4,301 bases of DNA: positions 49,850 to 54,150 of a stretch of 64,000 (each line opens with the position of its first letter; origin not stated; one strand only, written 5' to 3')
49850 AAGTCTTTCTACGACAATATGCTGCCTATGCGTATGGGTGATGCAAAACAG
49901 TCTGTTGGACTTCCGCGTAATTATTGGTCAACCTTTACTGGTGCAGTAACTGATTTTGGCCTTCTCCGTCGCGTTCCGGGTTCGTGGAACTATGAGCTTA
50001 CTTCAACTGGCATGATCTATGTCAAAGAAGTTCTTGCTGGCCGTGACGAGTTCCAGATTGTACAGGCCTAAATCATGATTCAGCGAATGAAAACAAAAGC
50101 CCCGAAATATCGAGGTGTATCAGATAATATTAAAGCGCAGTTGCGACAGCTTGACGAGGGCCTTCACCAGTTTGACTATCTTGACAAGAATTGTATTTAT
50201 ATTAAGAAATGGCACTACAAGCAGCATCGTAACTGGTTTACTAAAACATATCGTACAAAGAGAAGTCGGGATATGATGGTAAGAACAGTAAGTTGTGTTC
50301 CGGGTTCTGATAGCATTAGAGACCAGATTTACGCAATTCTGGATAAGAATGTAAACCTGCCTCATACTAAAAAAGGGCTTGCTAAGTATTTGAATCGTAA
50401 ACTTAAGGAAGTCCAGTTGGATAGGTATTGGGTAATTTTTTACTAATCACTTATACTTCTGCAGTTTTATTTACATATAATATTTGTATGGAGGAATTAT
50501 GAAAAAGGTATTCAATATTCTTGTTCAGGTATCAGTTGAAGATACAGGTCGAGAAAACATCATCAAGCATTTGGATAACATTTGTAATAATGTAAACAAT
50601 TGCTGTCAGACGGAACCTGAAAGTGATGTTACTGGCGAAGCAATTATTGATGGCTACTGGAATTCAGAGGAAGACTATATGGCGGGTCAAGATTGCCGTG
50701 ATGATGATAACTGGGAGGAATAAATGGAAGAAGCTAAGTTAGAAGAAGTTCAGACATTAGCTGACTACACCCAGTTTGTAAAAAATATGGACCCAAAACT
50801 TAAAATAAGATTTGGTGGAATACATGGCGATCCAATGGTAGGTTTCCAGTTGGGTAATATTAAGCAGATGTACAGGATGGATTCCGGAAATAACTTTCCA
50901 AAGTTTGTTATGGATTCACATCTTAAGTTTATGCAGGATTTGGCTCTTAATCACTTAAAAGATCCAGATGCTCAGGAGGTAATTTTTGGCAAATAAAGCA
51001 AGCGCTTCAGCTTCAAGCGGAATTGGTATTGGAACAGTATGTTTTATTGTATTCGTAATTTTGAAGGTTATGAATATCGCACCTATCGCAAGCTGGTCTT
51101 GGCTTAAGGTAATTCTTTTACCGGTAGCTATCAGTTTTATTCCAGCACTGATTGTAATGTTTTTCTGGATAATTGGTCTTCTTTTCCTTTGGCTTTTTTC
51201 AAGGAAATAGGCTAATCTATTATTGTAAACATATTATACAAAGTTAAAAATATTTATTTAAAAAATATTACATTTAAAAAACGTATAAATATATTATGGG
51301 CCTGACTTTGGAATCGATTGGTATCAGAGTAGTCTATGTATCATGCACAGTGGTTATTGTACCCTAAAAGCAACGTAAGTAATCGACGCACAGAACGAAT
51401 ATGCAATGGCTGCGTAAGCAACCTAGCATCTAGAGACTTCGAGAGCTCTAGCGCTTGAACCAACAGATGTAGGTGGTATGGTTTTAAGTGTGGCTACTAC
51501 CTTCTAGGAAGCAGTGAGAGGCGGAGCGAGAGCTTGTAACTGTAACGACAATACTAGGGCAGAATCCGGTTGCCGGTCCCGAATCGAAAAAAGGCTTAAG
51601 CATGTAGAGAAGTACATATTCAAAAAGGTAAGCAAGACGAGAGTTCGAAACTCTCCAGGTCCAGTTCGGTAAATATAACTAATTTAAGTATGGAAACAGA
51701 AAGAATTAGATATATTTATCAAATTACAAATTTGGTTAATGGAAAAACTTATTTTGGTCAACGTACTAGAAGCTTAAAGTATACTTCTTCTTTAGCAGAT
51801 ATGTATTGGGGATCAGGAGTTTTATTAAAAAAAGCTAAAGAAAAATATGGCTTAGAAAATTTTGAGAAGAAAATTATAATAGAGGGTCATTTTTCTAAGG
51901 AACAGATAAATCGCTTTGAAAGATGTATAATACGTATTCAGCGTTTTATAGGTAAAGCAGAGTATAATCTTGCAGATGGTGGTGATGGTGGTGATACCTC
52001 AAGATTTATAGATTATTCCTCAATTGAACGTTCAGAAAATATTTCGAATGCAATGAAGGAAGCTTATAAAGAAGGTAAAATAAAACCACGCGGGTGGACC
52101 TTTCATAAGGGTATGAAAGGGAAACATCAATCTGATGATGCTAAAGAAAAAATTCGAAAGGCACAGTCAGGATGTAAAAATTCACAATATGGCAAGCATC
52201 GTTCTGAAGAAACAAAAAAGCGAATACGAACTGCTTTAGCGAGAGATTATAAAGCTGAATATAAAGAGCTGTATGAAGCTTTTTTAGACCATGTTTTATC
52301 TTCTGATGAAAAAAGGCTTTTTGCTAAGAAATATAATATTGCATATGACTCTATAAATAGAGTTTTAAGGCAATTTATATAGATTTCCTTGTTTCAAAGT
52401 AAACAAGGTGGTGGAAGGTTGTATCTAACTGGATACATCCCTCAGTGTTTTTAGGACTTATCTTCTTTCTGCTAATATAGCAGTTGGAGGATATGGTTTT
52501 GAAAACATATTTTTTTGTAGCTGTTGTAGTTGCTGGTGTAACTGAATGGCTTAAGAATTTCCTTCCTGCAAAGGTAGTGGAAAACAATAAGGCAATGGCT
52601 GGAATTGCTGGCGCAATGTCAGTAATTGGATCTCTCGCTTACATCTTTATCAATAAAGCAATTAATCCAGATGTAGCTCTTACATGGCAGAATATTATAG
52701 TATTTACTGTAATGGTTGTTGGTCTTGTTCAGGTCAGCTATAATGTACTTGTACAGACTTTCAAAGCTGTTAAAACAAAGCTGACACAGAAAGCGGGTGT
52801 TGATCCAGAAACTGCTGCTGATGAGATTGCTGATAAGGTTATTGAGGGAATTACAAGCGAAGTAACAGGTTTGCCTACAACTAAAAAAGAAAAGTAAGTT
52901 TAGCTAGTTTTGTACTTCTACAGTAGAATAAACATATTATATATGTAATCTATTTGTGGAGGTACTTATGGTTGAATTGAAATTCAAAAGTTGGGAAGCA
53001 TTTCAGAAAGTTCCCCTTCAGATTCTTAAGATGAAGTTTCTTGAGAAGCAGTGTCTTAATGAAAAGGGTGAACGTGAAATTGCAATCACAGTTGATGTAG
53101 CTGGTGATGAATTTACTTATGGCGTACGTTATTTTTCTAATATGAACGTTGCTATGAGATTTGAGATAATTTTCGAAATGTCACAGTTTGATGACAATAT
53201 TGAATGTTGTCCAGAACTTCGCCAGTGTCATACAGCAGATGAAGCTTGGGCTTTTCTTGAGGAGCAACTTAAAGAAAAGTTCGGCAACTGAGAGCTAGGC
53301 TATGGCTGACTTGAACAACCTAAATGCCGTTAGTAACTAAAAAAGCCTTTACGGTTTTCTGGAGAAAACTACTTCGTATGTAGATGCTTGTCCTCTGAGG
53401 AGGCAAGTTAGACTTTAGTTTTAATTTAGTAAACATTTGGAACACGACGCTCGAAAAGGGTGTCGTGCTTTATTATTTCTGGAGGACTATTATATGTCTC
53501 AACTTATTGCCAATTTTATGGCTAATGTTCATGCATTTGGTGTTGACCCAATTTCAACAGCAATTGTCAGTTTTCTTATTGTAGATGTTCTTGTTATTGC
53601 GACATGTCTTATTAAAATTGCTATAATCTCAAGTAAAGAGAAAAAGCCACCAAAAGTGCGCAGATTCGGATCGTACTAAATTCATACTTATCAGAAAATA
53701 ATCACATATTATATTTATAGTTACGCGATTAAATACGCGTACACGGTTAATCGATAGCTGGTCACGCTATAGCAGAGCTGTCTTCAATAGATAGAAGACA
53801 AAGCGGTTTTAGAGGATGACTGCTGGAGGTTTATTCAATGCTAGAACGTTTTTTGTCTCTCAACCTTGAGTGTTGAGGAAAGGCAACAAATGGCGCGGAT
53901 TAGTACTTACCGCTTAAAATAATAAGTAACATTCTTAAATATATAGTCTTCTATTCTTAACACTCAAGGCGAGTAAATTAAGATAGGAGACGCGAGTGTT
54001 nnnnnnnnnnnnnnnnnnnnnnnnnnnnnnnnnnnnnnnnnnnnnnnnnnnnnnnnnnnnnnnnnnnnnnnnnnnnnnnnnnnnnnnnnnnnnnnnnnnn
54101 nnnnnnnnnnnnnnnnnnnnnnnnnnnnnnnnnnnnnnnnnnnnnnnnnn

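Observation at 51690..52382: Free-standing GIY-YIG (I-TevI/Seg-type) homing endonuclease next to the tmRNA gene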

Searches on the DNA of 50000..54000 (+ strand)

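Call 7: search_dna_similar(query=window:50000-54000:+, collection=phages, mode=near, max_rows=30)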
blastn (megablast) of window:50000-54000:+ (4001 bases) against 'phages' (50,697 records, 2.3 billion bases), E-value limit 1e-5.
No match.

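Call 24: search_rna_families(sources=[L008, L009], threshold=gathering)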
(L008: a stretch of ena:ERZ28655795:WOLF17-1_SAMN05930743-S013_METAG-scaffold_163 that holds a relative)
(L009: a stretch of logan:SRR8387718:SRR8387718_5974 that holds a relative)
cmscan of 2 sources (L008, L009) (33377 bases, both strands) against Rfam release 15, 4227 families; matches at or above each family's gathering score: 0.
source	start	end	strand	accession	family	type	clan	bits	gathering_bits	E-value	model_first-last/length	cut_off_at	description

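Call 28: search_rna_families(sources=[L010, L012], threshold=evalue, max_evalue=0.1)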
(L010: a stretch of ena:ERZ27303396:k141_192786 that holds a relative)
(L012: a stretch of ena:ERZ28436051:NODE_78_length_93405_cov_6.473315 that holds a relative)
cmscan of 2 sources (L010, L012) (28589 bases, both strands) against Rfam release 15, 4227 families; matches with E-value up to 0.1: 2.
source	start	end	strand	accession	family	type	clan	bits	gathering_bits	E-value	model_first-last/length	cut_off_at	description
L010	5633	6012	+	RF00023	tmRNA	Gene;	CL00001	51.3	47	1.2e-17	1-374/374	no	transfer-messenger RNA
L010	4434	4550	+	RF00005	tRNA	Gene; tRNA;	CL00001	46.4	29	4.3e-07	1-71/71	no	tRNA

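Call 70: search_rna_families(sources=[L050, L051, L053], threshold=evalue, max_evalue=0.01)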
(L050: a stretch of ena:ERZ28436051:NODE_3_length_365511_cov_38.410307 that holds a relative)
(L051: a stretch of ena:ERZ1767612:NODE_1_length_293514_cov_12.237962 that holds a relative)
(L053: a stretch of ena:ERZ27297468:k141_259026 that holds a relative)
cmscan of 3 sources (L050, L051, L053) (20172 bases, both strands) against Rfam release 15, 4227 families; matches with E-value up to 0.01: 8.
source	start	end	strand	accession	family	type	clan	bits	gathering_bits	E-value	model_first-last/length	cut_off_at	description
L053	2597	2967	+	RF00023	tmRNA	Gene;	CL00001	80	47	6.3e-30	1-374/374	no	transfer-messenger RNA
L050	2580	2977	+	RF00023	tmRNA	Gene;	CL00001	70.7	47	5.2e-26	1-374/374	no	transfer-messenger RNA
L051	2598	2977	+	RF00023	tmRNA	Gene;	CL00001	60.3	47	1.4e-21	1-374/374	no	transfer-messenger RNA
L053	1916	1988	+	RF00005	tRNA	Gene; tRNA;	CL00001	56.7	29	4.5e-10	1-71/71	no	tRNA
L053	1329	1400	+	RF00005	tRNA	Gene; tRNA;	CL00001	53.4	29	3.6e-09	1-71/71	no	tRNA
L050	1432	1548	+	RF00005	tRNA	Gene; tRNA;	CL00001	49.8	29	3.7e-08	1-71/71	no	tRNA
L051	4315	4389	+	RF00005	tRNA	Gene; tRNA;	CL00001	38.8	29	3.8e-05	1-71/71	no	tRNA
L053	2960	2993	-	RF03092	Ocean-VII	Gene; sRNA;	-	24.5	53.5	0.0019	1-41/41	no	Ocean-VII RNA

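Call 77: search_rna_families(source=L008, start=8650, end=8950, threshold=evalue, max_evalue=10, show_alignments=1)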
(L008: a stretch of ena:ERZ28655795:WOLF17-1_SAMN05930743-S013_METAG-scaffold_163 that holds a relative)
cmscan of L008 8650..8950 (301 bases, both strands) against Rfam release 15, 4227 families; matches with E-value up to 10: 1.
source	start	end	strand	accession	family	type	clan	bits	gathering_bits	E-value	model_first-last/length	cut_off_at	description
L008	8785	8853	+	RF00005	tRNA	Gene; tRNA;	CL00001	24.2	29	0.0059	1-71/71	no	tRNA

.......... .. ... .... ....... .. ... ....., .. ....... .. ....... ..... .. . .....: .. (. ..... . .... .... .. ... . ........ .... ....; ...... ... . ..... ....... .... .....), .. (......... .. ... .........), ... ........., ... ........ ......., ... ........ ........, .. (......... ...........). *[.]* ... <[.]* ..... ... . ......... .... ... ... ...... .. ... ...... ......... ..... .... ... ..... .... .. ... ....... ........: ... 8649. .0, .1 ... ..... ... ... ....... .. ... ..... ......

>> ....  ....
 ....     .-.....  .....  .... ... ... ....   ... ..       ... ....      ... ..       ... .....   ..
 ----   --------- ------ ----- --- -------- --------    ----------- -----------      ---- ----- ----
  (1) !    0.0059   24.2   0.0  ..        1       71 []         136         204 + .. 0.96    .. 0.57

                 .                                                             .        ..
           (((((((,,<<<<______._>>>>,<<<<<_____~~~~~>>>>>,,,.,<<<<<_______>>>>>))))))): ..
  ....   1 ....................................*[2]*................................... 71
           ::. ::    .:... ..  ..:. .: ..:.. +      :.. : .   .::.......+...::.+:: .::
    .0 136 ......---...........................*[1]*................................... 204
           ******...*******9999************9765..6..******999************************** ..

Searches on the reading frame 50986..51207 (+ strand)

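Call 62: search_protein_families(library=pfam, proteins=[window:50986-51207:+], max_evalue=0.01)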
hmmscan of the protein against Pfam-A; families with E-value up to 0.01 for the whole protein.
window:50986-51207:+ (74 aa): 0 families

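Call 76: search_protein_families(library=phrogs, proteins=[window:50986-51207:+], max_evalue=0.001)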
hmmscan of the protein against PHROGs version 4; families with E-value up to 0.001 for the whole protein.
window:50986-51207:+ (74 aa): 1 family
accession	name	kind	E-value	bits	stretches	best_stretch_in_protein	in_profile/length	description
phrog_1374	-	unknown function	8.9e-09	36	1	2-73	5-72/89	-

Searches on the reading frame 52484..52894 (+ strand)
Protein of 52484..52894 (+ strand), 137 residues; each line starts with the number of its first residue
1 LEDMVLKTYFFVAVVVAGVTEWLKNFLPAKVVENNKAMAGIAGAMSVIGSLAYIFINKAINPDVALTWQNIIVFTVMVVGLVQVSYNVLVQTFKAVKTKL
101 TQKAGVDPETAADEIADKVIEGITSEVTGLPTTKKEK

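Call 11: find_related_loci(query=window:52484-52894:+, collection=viral_contigs, flank=6000)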
Query window:52484-52894:+ (137 aa) in viral_contigs; peptide patterns used: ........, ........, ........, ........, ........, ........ (x = any residue, [..] = any of these).
78 stretches matched a pattern, but none encodes a relative of the query by tblastn (E <= 1e-3).

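Call 62: search_protein_families(library=pfam, proteins=[window:52499-52894:+], max_evalue=0.01)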
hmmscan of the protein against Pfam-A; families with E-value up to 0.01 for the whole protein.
window:52499-52894:+ (132 aa): 0 families

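Call 76: search_protein_families(library=phrogs, proteins=[window:52499-52894:+], max_evalue=0.001)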
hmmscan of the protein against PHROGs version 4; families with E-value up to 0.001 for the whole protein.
window:52499-52894:+ (132 aa): 0 families
